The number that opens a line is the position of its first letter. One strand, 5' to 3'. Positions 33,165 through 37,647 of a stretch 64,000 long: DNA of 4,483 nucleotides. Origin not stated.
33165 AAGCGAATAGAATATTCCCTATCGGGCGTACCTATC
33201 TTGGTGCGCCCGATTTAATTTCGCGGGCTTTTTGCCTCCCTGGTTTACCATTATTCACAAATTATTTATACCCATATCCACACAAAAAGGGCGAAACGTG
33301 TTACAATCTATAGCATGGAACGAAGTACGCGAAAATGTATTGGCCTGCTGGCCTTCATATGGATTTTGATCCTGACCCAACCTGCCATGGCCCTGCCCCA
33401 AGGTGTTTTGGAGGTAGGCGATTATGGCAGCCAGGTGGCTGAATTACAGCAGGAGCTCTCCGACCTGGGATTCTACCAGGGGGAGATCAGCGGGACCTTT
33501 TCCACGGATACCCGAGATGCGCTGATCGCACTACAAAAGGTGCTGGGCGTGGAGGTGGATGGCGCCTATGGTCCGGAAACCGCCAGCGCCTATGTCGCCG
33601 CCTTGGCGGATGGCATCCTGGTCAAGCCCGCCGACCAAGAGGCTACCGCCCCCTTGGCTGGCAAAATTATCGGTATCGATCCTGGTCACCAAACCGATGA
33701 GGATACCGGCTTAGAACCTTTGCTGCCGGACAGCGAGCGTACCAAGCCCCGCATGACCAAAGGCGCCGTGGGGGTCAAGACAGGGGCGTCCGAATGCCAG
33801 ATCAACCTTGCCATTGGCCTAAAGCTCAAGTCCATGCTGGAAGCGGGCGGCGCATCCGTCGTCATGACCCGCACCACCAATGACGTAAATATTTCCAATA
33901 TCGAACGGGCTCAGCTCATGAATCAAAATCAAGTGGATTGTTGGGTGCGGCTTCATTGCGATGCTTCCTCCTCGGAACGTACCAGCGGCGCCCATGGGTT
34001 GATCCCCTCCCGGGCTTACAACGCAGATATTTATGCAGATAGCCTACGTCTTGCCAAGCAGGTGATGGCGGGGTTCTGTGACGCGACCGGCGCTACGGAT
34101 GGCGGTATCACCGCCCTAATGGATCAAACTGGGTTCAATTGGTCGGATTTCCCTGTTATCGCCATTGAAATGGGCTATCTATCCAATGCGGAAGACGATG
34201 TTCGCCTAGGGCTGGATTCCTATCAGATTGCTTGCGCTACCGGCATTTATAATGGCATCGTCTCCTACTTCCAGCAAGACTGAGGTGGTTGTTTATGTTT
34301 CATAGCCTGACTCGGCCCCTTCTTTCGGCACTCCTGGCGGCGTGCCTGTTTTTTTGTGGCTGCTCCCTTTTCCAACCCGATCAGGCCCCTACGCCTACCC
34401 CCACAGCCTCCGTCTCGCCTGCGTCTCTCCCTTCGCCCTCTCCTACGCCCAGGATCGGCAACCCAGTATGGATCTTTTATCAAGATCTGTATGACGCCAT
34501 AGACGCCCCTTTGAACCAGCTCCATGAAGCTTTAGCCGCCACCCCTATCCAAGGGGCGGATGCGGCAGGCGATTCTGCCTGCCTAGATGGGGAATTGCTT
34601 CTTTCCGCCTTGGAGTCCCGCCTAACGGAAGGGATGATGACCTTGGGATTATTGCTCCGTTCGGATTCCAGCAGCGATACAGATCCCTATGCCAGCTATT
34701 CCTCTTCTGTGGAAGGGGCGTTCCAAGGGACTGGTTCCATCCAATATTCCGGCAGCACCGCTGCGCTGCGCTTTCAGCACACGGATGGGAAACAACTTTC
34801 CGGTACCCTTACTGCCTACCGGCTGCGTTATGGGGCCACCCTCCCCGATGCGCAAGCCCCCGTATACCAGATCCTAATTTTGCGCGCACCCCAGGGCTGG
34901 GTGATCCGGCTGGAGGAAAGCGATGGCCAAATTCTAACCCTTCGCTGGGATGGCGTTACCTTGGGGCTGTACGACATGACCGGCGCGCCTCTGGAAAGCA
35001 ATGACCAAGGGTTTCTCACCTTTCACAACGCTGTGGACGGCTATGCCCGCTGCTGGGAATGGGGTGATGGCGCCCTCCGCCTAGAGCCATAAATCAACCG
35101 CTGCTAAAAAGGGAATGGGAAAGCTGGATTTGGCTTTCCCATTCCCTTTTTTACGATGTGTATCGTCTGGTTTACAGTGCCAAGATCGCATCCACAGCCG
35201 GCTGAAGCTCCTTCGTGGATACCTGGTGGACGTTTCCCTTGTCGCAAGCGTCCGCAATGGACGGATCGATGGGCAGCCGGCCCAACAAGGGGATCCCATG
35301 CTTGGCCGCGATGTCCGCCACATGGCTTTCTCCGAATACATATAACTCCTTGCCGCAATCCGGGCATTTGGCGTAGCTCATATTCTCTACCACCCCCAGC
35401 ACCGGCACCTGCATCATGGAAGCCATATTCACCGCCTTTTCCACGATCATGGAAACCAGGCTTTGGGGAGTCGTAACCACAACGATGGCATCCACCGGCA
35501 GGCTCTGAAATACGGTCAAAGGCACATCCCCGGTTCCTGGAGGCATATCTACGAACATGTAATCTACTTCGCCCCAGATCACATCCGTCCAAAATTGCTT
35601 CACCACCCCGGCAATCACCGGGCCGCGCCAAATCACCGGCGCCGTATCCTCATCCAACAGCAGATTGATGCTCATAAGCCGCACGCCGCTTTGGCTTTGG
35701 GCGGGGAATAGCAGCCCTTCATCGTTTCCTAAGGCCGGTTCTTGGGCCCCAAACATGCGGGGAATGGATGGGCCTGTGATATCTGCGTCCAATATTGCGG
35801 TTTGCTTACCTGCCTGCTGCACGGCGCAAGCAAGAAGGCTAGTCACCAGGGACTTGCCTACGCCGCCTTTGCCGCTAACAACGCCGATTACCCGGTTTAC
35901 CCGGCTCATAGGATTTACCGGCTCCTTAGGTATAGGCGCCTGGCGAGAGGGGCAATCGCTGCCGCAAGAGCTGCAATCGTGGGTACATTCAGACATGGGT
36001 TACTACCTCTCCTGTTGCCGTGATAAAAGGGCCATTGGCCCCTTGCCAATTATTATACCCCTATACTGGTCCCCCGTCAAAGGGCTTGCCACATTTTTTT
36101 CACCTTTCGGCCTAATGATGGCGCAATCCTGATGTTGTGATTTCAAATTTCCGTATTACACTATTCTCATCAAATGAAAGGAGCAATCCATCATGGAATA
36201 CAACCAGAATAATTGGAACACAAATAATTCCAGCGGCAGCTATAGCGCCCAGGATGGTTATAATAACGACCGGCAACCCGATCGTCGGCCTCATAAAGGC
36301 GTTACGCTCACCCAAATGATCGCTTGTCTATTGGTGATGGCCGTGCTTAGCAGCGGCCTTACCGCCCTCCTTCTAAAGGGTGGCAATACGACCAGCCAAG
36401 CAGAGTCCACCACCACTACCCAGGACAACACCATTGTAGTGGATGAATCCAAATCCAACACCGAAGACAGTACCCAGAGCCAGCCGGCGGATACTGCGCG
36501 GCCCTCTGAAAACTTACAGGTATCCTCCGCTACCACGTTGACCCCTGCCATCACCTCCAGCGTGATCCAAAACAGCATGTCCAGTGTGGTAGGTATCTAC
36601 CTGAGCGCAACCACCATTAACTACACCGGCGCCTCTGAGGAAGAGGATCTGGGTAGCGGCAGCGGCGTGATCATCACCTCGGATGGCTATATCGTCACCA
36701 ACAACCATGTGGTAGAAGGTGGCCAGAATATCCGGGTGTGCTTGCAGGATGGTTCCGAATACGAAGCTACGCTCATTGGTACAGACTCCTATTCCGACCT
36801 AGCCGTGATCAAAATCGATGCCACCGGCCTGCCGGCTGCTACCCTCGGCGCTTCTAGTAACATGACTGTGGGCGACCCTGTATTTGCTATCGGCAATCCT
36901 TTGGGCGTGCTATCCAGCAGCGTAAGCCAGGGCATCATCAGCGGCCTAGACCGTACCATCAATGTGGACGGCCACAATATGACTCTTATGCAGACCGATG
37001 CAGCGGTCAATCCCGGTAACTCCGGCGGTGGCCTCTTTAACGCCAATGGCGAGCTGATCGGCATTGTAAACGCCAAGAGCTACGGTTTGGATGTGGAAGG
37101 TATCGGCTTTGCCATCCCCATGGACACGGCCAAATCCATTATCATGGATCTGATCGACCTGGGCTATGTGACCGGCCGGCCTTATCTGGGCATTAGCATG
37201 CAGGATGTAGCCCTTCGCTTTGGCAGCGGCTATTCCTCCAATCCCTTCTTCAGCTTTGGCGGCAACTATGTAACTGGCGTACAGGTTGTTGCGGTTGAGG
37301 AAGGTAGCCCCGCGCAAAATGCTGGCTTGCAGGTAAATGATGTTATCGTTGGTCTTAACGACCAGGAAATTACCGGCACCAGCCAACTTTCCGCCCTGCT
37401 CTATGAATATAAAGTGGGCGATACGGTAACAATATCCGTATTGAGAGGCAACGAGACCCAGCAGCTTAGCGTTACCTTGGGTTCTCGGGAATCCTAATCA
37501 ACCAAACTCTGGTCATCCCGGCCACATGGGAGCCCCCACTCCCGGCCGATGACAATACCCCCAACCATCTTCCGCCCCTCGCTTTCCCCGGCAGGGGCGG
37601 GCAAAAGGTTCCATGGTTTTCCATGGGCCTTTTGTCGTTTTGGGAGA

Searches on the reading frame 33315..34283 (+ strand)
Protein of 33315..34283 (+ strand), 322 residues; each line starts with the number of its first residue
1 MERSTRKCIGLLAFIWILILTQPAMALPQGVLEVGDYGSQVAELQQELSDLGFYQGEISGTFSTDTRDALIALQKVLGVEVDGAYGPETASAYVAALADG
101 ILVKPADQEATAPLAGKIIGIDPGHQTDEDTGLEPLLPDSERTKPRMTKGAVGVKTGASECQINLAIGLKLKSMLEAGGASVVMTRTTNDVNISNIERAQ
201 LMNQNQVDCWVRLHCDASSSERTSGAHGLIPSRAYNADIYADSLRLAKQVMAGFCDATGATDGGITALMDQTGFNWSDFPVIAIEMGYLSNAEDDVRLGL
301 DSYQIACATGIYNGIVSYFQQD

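Call 14: search_protein_families(library=pfam, proteins=[window:33315-34283:+], max_evalue=0.0001)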
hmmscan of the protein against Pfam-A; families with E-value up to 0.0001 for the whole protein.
window:33315-34283:+ (322 aa): 2 families
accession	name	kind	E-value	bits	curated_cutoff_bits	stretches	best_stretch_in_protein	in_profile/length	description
PF01520.23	Amidase_3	-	5.7e-34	118.1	27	1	119-315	1-172/174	N-acetylmuramoyl-L-alanine amidase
PF01471.23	PG_binding_1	-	3.6e-14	53.1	23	1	38-91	2-55/57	Putative peptidoglycan binding domain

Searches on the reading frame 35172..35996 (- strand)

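Call 14: search_protein_families(library=pfam, proteins=[window:35172-35996:-], max_evalue=0.0001)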
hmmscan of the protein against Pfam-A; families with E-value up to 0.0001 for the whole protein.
window:35172-35996:- (274 aa): 3 families
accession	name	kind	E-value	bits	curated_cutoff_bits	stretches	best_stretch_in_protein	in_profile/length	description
PF10609.15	ParA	-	2.7e-90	302.5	27.1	1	33-265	2-235/246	NUBPL iron-transfer P-loop NTPase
PF01656.29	CbiA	-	1e-09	38.9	25.4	1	37-250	1-118/125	CobQ/CobB/MinD/ParA nucleotide binding domain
PF13500.12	AAA_26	-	5.2e-05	23.6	27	0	152-247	113-194/198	AAA domain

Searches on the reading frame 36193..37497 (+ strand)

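Call 14: search_protein_families(library=pfam, proteins=[window:36193-37497:+], max_evalue=0.0001)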
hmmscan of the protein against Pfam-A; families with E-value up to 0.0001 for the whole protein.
window:36193-37497:+ (434 aa): 6 families
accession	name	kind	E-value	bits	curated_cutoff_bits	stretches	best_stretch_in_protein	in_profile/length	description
PF13365.12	Trypsin_2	-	1.6e-36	126.6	27.6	1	156-291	1-144/144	Trypsin-like peptidase domain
PF13180.12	PDZ_2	-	4.9e-19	68.8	27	1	330-429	1-80/80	PDZ domain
PF00089.32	Trypsin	-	8.7e-16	58.8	20.6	1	157-317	28-220/220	Trypsin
PF17820.7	PDZ_6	-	1.4e-11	44.3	27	1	365-418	2-54/54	PDZ domain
PF00595.29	PDZ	-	5.6e-08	33.5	23.2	1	360-416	24-80/81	PDZ domain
PF04495.20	GRASP55_65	-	9e-05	23.2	27.7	0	363-417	45-99/138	GRASP55/65 PDZ-like domain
